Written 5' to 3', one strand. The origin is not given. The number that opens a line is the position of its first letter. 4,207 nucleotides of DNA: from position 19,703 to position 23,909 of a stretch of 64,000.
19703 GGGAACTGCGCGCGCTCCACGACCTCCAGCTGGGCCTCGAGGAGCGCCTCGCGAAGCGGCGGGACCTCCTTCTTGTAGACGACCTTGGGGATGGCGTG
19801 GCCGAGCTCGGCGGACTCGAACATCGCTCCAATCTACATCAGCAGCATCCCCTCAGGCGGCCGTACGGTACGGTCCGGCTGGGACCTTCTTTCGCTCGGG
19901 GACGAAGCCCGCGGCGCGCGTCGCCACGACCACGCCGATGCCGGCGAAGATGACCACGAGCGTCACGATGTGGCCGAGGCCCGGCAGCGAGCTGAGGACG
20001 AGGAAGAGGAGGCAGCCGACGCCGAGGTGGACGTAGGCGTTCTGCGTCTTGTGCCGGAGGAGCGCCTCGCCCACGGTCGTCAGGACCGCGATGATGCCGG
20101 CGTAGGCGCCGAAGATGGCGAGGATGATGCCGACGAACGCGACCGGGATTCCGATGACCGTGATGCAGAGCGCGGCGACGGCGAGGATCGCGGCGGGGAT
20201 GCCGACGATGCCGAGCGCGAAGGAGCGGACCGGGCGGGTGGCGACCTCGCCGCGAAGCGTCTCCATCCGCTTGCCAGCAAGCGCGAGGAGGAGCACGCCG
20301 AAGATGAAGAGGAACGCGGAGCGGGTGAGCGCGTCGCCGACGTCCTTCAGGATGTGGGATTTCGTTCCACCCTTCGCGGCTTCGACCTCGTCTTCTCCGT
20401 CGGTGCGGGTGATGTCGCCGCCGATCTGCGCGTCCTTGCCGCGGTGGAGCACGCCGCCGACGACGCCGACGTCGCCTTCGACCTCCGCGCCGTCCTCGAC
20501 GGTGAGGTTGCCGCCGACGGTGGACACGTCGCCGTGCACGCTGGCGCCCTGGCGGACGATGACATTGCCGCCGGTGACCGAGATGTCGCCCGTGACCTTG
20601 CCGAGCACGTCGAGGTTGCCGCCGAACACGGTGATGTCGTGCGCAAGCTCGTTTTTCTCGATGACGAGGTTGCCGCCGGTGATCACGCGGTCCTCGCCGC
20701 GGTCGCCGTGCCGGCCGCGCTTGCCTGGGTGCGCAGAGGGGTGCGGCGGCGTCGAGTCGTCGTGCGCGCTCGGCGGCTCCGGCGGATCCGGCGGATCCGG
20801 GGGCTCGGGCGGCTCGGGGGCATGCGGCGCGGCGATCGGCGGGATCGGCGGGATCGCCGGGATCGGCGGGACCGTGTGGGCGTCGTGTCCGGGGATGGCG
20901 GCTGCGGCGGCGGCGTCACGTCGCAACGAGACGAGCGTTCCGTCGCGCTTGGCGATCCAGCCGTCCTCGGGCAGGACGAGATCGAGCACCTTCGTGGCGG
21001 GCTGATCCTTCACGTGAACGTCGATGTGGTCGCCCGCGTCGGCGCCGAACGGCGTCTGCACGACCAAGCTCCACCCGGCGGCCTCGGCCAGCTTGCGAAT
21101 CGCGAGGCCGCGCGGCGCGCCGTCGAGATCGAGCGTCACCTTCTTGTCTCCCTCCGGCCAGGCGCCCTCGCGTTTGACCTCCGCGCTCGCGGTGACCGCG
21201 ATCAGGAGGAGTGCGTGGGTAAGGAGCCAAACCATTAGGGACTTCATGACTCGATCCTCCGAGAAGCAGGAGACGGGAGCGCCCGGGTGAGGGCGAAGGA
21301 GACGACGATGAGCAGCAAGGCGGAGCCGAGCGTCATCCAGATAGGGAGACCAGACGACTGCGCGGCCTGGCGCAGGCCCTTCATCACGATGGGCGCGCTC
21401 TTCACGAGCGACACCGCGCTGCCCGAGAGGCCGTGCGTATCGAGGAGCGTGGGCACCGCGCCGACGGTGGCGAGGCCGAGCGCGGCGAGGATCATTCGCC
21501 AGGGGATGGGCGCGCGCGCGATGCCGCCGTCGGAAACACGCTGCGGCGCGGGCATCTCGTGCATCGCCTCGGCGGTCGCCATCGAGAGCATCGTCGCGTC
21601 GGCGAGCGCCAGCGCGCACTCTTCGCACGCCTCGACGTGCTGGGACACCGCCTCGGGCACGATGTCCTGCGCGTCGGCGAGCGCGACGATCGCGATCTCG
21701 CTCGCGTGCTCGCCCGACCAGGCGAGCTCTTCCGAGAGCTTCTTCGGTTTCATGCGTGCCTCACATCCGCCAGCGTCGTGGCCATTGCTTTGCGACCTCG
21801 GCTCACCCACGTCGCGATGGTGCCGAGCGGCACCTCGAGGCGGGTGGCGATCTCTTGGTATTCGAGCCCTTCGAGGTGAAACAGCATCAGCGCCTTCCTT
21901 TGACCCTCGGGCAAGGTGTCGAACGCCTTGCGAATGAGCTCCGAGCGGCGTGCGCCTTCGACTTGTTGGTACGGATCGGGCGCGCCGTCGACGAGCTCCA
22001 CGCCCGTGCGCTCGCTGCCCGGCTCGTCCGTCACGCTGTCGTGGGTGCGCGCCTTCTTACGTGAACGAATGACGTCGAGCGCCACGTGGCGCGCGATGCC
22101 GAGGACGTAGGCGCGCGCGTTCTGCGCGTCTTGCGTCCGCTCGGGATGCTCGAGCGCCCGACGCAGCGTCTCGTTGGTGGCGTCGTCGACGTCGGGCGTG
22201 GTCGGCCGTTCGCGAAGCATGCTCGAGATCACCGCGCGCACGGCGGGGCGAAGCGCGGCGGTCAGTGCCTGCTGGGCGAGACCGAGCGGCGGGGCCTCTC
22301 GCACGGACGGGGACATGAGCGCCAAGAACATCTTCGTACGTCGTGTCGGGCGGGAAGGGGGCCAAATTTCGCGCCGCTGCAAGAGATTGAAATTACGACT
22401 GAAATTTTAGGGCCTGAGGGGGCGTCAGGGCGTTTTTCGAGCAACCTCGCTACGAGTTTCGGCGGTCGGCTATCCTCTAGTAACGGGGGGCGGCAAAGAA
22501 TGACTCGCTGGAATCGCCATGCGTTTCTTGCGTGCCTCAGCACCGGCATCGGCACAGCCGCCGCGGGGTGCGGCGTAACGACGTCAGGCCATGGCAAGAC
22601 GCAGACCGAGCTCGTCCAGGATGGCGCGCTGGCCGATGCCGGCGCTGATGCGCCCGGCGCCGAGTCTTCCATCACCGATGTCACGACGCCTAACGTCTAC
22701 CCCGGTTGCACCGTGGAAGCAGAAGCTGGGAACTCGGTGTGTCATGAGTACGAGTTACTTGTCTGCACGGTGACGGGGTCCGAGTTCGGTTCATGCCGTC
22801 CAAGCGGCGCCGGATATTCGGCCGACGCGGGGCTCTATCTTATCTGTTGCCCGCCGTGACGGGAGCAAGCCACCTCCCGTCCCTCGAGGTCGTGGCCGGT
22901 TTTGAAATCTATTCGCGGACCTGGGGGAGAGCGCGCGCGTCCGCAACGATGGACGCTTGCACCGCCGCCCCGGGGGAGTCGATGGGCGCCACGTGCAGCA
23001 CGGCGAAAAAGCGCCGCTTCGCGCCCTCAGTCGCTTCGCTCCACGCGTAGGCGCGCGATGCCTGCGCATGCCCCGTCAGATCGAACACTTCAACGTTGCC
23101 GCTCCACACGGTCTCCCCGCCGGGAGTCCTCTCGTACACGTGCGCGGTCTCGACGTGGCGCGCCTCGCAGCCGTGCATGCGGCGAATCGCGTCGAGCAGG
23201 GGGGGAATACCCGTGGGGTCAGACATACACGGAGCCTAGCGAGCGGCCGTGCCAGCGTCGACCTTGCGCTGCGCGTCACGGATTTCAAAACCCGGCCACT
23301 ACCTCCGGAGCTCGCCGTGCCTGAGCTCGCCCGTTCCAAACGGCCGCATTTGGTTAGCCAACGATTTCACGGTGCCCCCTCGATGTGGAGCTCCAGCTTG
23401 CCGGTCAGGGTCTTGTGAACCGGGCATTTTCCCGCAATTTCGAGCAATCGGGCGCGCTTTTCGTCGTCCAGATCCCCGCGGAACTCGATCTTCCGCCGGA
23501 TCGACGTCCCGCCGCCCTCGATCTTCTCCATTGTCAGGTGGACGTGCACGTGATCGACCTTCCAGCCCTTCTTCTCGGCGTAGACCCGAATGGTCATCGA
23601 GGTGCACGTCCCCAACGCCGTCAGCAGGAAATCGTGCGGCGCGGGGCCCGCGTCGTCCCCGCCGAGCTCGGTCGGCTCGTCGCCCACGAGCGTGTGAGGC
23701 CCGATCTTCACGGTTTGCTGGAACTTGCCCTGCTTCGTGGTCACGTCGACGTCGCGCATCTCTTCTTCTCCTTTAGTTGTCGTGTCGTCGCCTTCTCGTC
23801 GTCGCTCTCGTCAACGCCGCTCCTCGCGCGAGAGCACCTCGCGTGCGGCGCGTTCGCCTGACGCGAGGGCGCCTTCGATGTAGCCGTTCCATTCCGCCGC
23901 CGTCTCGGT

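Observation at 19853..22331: ECF sigma / zinc anti-sigma / beta-helical membrane protein triad joined by two ATGA overlaps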

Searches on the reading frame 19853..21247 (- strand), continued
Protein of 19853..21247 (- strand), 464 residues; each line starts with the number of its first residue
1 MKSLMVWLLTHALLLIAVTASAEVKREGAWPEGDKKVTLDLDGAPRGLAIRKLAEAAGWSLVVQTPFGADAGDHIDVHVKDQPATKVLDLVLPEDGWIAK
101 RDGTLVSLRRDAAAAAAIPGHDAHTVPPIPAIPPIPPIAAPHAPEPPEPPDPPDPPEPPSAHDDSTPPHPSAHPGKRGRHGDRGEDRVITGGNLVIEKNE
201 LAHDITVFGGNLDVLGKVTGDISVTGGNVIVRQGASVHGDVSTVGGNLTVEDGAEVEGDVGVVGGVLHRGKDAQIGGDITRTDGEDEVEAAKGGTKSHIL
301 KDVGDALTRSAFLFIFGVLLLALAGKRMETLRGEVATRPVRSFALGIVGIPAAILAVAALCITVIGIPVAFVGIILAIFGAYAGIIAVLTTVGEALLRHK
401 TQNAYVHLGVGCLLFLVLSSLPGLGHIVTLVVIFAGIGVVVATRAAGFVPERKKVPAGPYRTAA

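Call 72: search_protein_representatives(alignment_id=A1)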
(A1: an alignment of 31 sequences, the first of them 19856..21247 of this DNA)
Query: 31 sequences, 449 profile positions. Proteins with E-value up to 0.001 (for the whole library): 13975; up to 1e-10: 6447; up to 1e-30: 478. The best 150 are listed.
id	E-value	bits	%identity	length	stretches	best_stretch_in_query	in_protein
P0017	9.1e-184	627.9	-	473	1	10-447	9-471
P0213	2.3e-174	596.9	-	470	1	10-445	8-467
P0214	5.0e-173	592.5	-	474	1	9-447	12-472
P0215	6.4e-165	565.8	-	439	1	2-441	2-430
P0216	7.3e-163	559.0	-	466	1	6-440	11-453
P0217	1.6e-162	557.9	-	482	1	8-446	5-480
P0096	1.6e-161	554.5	-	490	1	13-447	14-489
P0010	1.8e-160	551.1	-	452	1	9-442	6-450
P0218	4.2e-160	549.9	-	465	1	4-447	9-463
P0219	7.6e-159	545.7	-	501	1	8-444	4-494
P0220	6.2e-158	542.7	-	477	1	12-442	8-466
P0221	2.2e-157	540.9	-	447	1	6-437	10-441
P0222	8.3e-157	539.0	-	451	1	7-444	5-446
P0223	2.1e-156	537.7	-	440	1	4-443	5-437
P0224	4.4e-156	536.6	-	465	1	10-447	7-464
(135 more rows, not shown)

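Call 77: fold_search(model_id=the predicted structure, library=pdb)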
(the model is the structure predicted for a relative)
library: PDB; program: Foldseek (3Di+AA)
matches with E <= 10: 180; with E <= 0.001: 1
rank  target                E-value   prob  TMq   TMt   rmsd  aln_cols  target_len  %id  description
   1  9fyq_A                1.9e-04  0.82  0.14  0.14  13.3       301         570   11  Cryo-EM structure of native SV2A in complex with TeNT-Hc, gangliosides and Pro-Macrobody 5 (released 2025-05-21)
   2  4ar0_MODEL_1_A        1.1e-03  1.00  0.12  0.50   5.0        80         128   19  N0 domain of Neisseria meningitidis Pilus assembly protein PilQ (released 2012-10-17)
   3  9fyr_A                1.4e-03  0.72  0.14  0.15  12.4       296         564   11  Cryo-EM structure of native SV2A in complex with TeNT-Hc, Pro-Macrobody 5 and Levetiracetam (released 2025-05-21)
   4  8jlc_A                2.0e-03  0.84  0.16  0.16  12.0       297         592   13  Cryo-EM structure of SV2A in complex with BoNT/A2 Hc and levetiracetam (released 2024-05-01)
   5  4av2_A                9.2e-03  1.00  0.11  0.24   2.5        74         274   16  Single particle electron microscopy of PilQ dodecameric complexes from Neisseria meningitidis. (released 2012-10-17)
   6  2l4w_MODEL_1_A        3.0e-02  1.00  0.11  0.45   9.3        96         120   21  NMR structure of the Xanthomonas VirB7 (released 2011-06-01)
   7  6w6m_A                3.5e-02  1.00  0.10  0.15   2.5        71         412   20  Single particle cryoEM structure of V. cholerae Type IV competence pilus secretin PilQ (released 2020-10-14)
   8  2iah_A                4.6e-02  1.00  0.10  0.08   3.1        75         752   17  Crystal structure of the ferripyoverdine receptor of the outer membrane of Pseudomonas aeruginosa bound to ferripyover (released 2007-09-11)
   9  6gyb_A                6.3e-02  0.98  0.10  0.42  15.4        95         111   22  Cryo-EM structure of the bacteria-killing type IV secretion system core complex from Xanthomonas citri (released 2018-10-24)
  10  7mud_Ad               7.0e-02  1.00  0.12  0.45   3.4        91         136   20  Legionella pneumophila Dot/Icm T4SS OMC (released 2021-10-06)
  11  4m0n                  8.7e-02  1.00  0.11  0.29   3.8        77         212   17  Crystal structure of a putative anti-sigma factor (BDI_1681) from Parabacteroides distasonis ATCC 8503 at 1.65 A resolut (released 2013-10-16)
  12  7pmp_MODEL_1_A        9.1e-02  0.98  0.11  0.43   5.4        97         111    7  Solution structure of Legionella pneumophila LspD (released 2022-09-14)
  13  4jtm_A                1.2e-01  1.00  0.11  0.69   3.0        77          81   12  Structure of the N0 domain of the type II secretin from enterotoxigenic Escherichia coli (released 2013-07-03)
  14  4m0h_A                1.3e-01  1.00  0.11  0.28   3.6        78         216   18  Crystal structure of a putative anti-sigma factor (BDI_1681) from Parabacteroides distasonis ATCC 8503 at 2.50 A resol (released 2013-10-16)
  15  2o5p_B                1.3e-01  0.99  0.10  0.08   3.3        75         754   17  Crystal structure of the full length ferric pyoverdine outer membrane receptor FpvA of Pseudomonas aeruginosa in its a (released 2007-10-30)
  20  9cuv_MODEL_1_A        1.8e-01  0.99  0.11  0.64   2.7        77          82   21  Solution Structure of the N-terminal signalling domain of Pseudomonas capferrum PupB (released 2024-10-09)
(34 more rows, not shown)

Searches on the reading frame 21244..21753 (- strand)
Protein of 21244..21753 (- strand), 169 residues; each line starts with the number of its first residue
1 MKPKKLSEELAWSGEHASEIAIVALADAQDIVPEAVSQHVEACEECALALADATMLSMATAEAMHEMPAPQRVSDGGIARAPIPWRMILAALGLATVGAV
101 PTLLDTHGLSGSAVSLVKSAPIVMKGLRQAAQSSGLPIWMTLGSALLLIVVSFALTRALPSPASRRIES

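Call 6: search_protein_families(library=pfam, proteins=[window:21244-21753:-], max_evalue=1)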
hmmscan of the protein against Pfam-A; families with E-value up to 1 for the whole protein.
window:21244-21753:- (169 aa): 0 families

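Call 7: search_protein_families(library=ncbifam, proteins=[window:21244-21753:-], max_evalue=1)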
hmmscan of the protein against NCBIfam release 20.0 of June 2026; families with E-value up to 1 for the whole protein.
window:21244-21753:- (169 aa): 1 family
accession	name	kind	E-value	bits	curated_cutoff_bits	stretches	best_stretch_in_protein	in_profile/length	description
NF011900.0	PRK15373.1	equivalog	0.033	13.6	470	1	102-132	115-145/411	IpaC/SipC family type III secretion system needle tip complex protein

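Call 41: search_protein_families(library=pfam, alignment_id=A3, max_evalue=0.1)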
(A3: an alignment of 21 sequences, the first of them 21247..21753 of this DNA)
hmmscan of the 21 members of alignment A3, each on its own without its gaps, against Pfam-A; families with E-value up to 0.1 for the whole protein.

A. member 1, window:21247-21753:- (169 aa): 0 families

B. families by the number of members that match (of 21 scanned): 6 families
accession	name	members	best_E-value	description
PF13490.11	zf-HC2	3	2.4e-06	Putative zinc-finger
PF13631.11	Cytochrom_B_N_2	1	0.026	Cytochrome b(N-terminal)/b6/petB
PF09991.14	DUF2232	1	0.036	Predicted membrane protein (DUF2232)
PF14340.12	DUF4395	1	0.043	Domain of unknown function (DUF4395)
PF00893.25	Multi_Drug_Res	1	0.046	Small Multidrug Resistance protein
PF24418.1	DUF7550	1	0.06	Family of unknown function (DUF7550)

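Call 43: search_solved_structures(query=A3, max_evalue=10)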
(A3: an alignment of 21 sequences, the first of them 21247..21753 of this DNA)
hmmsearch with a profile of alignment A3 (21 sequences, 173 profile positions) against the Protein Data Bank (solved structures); distinct sequences matched with E-value up to 10: 7.
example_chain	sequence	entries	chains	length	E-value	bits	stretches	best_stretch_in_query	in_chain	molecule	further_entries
2q1z_B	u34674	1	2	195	0.0031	20.9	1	16-88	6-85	Anti-Sigma factor ChrR, transcriptional activator ChrR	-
2z2s_B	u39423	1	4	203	0.0041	20.4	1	16-88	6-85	Anti-Sigma factor ChrR, transcriptional activator ChrR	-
8qag_A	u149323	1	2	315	0.0067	19.7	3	50-159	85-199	sc-CC-6-95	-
5wuq_C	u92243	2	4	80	0.024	17.9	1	37-87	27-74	Anti-sigma-W factor RsiW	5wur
8rlz_A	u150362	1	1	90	0.7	13.2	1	23-56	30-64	Antisigma factor DdvA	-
7uni_A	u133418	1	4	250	6.4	10.1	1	90-167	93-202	SP2-ZnPPaM designed chlorophyll dimer protein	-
7unh_A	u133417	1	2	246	8.8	9.6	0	90-166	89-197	SP2 designed chlorophyll dimer protein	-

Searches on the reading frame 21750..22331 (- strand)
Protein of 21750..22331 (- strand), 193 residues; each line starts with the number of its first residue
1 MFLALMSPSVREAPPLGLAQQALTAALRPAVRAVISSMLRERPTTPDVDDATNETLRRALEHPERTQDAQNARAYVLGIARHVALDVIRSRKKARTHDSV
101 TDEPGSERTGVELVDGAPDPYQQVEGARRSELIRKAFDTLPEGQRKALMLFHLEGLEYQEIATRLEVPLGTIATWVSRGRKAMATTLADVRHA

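Call 6: search_protein_families(library=pfam, proteins=[window:21750-22331:-], max_evalue=1)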
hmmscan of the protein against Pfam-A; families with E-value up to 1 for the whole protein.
window:21750-22331:- (193 aa): 10 families
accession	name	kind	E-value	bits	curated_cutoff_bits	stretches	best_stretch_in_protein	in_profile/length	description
PF08281.18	Sigma70_r4_2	-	1.6e-16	60.1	25.7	1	131-183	2-54/54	Sigma-70, region 4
PF04542.20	Sigma70_r2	-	4.8e-08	33.1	24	1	26-93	4-70/71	Sigma-70 region 2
PF04545.22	Sigma70_r4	-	2.2e-07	30.7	24.1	1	136-181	1-46/50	Sigma-70, region 4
PF13384.12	HTH_23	-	0.00092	19.4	24.6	1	144-178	5-40/50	Homeodomain-like domain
PF22233.2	PhyR_sigma-like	-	0.0073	16.5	27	1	144-178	8-42/50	Response regulator PhyR, sigma-like domain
PF07022.19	Phage_CI_repr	-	0.018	15.8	22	1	159-180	16-37/65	Bacteriophage CI repressor helix-turn-helix domain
PF06056.18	Terminase_5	-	0.023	15.1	20.3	1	145-187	3-45/58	Putative ATPase subunit of terminase (gpP-like)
PF07638.17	Sigma70_ECF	-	0.025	14.9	21.1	1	131-174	128-170/185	ECF sigma factor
PF14493.12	HTH_40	-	0.22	12.3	27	1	145-179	3-36/89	Helix-turn-helix domain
PF07336.16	ABATE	-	0.67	11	24.4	1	14-74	42-103/130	Putative stress-induced transcription regulator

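Call 7: search_protein_families(library=ncbifam, proteins=[window:21750-22331:-], max_evalue=1)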
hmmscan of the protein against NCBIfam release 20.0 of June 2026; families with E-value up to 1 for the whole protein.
window:21750-22331:- (193 aa): 99 families (the best 25 are shown)
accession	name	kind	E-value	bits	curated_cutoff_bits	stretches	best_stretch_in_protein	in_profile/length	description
TIGR02937.1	sigma70-ECF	superfamily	1.9e-21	76.4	42.9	1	22-184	5-162/165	sigma-70 family RNA polymerase sigma factor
NF009164.0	PRK12511.1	equivalog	1.4e-20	73.6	185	1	30-183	16-155/182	RNA polymerase sigma factor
NF058625.1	sigma_PG0214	equivalog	5.6e-20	71.7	130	1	45-188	28-162/170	GFO_1088 family ECF-type sigma factor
NF009185.0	PRK12533.1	equivalog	4.6e-18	65.7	248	1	46-189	54-195/231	RNA polymerase sigma factor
NF009172.0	PRK12519.1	subfamily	1.6e-16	60.4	222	1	60-188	68-190/194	RNA polymerase sigma factor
NF007223.0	PRK09641.1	equivalog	1.1e-15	57.9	209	1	46-188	43-185/187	RNA polymerase sigma factor SigW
TIGR02985.1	Sig70_bacteroi1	subfamily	2.3e-15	57.2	126.4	1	47-186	27-161/162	RNA polymerase sigma-70 factor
TIGR02950.1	SigM_subfam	subfamily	4e-15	56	147.95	1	49-185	28-156/159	RNA polymerase sigma factor, SigM family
NF009176.0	PRK12524.1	equivalog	1.1e-14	54.7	264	1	19-191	27-188/196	RNA polymerase sigma factor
NF009166.1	PRK12513.1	equivalog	1.4e-14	54.2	206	1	35-183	36-179/193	RNA polymerase sigma factor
NF009167.0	PRK12514.1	equivalog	7.2e-14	52.1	265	1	49-179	48-170/180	RNA polymerase sigma factor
NF004113.0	PRK05602.1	equivalog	1.7e-13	50.7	208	1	21-190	48-204/211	RNA polymerase sigma factor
NF009189.0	PRK12537.1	equivalog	2.2e-13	50.1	261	1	40-184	45-178/182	RNA polymerase sigma factor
NF007227.0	PRK09645.1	subfamily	2.3e-13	50.4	202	1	47-189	39-172/177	sigma-70 family RNA polymerase sigma factor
TIGR02959.1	SigZ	equivalog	6.2e-13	48.9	168.65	1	45-189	19-150/170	RNA polymerase sigma factor SigZ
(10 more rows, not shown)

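Call 73: search_solved_structures(query=window:21753-22331:-, max_evalue=0.00001)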
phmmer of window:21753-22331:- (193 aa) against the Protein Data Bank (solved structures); distinct sequences matched with E-value up to 0.00001: 12.
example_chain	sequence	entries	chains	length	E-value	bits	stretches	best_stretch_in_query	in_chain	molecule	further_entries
9m9d_F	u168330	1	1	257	9.2e-10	41.7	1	45-188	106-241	ECF RNA polymerase sigma factor SigE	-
9m9e_F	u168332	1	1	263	9.7e-10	41.6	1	45-188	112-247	ECF RNA polymerase sigma factor SigE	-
9m98_F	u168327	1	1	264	9.8e-10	41.6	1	45-188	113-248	ECF RNA polymerase sigma factor SigE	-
6jcy_F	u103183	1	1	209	1e-09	41.5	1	33-191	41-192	ECF RNA polymerase sigma factor SigH,ECF RNA polymerase sigma factor SigE,ECF RNA polymera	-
5zx2_F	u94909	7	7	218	3.3e-08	36.6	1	34-191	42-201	ECF RNA polymerase sigma factor SigH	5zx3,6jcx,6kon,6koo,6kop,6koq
2h27_A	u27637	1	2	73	3.2e-07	33.4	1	131-184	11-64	RNA polymerase Sigma E factor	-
1or7_A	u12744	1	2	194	3.6e-07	33.2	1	46-184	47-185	RNA polymerase sigma-E factor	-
6jbq_F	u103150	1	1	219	4.9e-07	32.8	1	46-184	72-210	ECF RNA polymerase sigma-E factor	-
6dv9_F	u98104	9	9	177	8.2e-07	32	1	19-189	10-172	ECF RNA polymerase sigma factor SigL | RNA polymerase sigma factor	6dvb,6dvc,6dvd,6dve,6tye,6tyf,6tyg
6in7_B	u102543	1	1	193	1e-06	31.7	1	126-187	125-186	RNA polymerase sigma-H factor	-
8z6g_B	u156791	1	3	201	1.1e-06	31.6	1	126-187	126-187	RNA polymerase sigma factor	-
5wuq_A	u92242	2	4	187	2e-06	30.8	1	48-189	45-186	ECF RNA polymerase sigma factor SigW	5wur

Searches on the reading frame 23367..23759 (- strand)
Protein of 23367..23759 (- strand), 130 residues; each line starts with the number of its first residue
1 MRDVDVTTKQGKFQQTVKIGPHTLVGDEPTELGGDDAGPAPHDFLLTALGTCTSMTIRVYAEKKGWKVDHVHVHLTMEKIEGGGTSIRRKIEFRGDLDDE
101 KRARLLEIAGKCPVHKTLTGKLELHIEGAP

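Call 67: search_protein_families(library=pfam, proteins=[window:23367-23759:-], max_evalue=0.001)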
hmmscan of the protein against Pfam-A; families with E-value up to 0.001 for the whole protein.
window:23367-23759:- (130 aa): 1 family
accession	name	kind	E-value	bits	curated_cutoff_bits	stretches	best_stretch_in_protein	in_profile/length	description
PF02566.24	OsmC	-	2.7e-19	69.9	27.5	1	34-124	1-97/100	OsmC-like protein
